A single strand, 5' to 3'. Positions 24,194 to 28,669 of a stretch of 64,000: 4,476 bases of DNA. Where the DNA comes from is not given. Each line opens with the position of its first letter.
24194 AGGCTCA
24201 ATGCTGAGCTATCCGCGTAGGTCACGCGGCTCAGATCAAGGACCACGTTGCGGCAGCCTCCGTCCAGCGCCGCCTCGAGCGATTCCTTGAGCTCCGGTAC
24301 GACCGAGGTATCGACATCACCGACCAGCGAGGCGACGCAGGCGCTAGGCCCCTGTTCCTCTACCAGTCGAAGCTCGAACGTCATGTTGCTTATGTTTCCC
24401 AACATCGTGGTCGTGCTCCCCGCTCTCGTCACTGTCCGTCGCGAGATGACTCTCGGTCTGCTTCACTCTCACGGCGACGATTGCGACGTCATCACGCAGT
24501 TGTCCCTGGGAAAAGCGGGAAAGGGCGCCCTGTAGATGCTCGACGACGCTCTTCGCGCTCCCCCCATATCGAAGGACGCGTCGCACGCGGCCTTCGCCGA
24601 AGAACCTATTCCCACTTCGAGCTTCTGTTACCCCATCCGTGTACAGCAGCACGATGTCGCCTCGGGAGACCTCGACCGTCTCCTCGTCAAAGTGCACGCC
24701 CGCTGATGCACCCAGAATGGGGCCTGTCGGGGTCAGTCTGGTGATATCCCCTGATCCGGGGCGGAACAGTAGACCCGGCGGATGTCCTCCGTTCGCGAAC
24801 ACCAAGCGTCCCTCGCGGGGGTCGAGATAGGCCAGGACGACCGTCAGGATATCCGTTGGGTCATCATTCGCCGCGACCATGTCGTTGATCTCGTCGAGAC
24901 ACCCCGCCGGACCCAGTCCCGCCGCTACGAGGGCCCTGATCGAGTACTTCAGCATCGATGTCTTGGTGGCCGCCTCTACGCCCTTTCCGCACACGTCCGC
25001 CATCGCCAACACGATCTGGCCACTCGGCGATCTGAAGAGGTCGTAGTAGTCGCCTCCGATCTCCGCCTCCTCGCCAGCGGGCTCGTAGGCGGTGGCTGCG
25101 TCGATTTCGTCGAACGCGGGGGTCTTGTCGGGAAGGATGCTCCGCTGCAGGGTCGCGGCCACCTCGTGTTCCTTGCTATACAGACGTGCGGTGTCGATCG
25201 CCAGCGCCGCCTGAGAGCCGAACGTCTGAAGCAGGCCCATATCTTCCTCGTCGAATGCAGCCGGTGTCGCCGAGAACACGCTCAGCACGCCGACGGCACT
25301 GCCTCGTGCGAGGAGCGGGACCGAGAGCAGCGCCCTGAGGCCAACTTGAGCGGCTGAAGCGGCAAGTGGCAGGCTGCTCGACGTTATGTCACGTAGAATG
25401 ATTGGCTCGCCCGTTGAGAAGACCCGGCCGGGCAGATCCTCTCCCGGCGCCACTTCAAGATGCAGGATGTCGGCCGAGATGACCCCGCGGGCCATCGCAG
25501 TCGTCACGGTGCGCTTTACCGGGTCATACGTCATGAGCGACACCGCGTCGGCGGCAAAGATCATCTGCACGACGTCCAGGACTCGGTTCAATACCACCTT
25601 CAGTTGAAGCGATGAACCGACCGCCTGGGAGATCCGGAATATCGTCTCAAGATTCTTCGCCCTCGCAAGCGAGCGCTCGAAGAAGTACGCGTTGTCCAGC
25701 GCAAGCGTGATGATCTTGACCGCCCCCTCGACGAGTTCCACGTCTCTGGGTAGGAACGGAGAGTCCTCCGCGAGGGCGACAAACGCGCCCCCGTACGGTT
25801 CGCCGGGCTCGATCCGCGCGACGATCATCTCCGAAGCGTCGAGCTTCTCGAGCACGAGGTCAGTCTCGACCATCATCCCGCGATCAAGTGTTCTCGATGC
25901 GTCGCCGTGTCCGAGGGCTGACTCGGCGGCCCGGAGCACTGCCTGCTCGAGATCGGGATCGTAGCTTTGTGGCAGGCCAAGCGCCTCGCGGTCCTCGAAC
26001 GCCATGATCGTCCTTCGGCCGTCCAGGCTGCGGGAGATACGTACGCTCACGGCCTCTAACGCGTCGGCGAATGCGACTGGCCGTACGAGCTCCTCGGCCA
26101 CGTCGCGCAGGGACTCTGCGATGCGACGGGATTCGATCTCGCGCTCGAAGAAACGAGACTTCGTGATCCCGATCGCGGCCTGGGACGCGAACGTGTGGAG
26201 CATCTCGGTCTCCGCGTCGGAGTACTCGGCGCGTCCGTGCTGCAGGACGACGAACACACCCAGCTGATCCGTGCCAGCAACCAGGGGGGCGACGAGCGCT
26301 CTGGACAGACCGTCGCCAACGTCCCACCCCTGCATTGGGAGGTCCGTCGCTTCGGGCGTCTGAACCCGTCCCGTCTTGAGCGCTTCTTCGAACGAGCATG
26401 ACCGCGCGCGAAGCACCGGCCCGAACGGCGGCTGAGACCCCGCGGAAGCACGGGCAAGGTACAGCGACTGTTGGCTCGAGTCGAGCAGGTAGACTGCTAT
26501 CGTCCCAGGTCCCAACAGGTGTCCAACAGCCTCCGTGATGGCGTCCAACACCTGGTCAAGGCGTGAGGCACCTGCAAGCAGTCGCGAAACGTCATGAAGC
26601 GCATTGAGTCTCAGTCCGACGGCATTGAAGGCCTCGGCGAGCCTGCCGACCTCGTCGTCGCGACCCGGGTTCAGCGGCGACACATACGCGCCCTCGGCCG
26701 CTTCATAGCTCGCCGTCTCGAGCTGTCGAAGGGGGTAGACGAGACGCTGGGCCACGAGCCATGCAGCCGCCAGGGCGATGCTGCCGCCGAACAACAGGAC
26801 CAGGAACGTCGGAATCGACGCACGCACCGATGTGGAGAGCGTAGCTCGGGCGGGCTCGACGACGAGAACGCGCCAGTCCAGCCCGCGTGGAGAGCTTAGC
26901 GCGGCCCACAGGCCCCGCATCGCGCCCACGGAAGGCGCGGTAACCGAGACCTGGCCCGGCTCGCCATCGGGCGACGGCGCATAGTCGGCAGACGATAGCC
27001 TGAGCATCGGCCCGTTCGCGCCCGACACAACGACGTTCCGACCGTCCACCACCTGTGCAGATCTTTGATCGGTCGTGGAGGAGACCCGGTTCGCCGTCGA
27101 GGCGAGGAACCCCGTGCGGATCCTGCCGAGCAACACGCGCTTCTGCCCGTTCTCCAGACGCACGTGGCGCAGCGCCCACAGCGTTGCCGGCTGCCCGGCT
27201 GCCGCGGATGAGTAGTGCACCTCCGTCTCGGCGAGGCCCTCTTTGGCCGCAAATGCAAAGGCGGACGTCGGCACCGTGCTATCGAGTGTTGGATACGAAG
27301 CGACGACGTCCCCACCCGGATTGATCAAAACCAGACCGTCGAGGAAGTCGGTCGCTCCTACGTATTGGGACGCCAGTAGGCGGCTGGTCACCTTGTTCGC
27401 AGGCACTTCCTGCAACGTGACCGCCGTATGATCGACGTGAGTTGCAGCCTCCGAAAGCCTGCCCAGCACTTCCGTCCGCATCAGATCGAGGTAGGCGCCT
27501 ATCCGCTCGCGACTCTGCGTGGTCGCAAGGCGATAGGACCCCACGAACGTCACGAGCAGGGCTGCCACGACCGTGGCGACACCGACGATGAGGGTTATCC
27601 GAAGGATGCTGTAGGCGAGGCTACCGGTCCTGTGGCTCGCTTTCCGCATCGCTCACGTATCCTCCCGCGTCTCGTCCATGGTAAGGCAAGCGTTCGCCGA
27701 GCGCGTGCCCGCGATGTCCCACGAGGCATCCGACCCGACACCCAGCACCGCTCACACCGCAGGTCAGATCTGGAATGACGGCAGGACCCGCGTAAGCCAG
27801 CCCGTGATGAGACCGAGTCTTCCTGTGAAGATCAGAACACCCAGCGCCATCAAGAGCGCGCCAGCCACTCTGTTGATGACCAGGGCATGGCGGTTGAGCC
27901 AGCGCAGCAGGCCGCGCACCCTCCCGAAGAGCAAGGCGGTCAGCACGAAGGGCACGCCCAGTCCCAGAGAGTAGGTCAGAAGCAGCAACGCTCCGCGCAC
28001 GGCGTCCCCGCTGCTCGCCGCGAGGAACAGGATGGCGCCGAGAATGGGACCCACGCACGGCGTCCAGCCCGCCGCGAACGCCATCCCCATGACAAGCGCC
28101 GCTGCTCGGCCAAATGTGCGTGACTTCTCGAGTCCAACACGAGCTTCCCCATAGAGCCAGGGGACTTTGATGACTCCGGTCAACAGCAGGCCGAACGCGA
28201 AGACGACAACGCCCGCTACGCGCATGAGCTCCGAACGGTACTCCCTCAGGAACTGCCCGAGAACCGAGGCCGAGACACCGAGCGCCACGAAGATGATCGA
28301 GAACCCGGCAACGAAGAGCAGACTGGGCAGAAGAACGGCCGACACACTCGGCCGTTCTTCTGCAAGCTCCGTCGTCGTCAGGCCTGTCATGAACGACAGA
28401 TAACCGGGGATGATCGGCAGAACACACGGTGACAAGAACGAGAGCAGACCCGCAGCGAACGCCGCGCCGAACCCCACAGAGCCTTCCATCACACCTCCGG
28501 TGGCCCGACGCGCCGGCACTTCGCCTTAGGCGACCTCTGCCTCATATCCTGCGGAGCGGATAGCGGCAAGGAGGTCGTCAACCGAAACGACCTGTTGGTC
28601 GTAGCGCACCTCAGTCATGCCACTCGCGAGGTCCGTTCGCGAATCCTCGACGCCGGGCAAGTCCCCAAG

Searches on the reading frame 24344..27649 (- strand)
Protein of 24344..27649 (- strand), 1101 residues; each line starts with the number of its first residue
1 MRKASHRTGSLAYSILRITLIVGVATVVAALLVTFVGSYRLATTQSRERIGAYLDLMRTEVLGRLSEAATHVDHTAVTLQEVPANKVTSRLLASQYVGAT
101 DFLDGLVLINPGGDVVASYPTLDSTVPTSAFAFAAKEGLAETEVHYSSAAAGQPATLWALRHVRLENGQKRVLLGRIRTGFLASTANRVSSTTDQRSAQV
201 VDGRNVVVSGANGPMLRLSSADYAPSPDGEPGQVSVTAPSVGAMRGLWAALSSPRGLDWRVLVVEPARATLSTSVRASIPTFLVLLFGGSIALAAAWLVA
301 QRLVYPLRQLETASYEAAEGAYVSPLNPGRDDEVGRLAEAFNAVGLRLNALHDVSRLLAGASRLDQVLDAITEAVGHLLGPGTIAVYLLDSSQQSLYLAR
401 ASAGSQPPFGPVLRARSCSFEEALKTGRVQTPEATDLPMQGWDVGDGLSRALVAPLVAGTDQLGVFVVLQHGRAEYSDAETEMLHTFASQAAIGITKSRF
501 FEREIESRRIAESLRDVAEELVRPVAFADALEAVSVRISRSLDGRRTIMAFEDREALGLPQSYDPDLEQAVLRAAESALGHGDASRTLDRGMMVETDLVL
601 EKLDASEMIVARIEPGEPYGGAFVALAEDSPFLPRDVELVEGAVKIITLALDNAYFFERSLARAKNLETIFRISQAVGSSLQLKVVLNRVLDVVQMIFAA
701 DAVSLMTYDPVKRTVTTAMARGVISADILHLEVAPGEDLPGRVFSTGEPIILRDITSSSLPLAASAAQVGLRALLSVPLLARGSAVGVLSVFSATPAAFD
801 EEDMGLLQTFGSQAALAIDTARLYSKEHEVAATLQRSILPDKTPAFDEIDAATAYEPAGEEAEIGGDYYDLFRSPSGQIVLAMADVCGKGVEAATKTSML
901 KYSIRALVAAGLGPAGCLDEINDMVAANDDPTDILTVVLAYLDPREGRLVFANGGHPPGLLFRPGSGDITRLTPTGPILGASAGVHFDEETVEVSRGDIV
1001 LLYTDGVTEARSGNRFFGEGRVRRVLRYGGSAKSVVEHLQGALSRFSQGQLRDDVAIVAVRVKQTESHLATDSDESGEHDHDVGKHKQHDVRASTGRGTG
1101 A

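Call 39: search_protein_families(library=pfam, proteins=[window:24344-27649:-], max_evalue=0.00001)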
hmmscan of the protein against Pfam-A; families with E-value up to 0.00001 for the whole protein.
window:24344-27649:- (1101 aa): 5 families
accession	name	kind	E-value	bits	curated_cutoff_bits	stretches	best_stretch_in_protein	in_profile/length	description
PF07228.17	SpoIIE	-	3.1e-47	161.4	25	1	876-1063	2-192/192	Stage II sporulation protein E (SpoIIE)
PF13185.12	GAF_2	-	9.2e-34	117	28.6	2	682-819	3-136/136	GAF domain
PF01590.32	GAF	-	6.8e-27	95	22.4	2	683-818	2-133/133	GAF domain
PF13492.12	GAF_3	-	1.4e-26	93.9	27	2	364-495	2-127/129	GAF domain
PF00672.30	HAMP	-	1.3e-08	35.5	25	1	298-349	1-52/53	HAMP domain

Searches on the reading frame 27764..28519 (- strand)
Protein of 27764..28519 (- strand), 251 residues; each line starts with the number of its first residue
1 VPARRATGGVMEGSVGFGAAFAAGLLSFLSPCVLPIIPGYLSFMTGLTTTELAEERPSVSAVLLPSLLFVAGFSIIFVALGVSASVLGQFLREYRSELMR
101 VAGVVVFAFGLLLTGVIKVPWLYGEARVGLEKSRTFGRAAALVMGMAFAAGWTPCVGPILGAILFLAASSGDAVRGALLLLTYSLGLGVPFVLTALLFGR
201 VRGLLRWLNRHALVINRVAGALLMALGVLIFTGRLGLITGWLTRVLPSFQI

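Call 39: search_protein_families(library=pfam, proteins=[window:27764-28519:-], max_evalue=0.00001)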
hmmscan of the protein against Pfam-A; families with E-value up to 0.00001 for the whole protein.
window:27764-28519:- (251 aa): 2 families
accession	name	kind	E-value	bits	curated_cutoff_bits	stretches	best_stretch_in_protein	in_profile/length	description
PF02683.22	DsbD_TM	-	1.3e-16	61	27.1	1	19-227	7-211/219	Cytochrome C biogenesis protein transmembrane domain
PF13386.12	DsbD_2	-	2.5e-09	37.8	24.9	1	19-228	1-198/199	Cytochrome C biogenesis protein transmembrane region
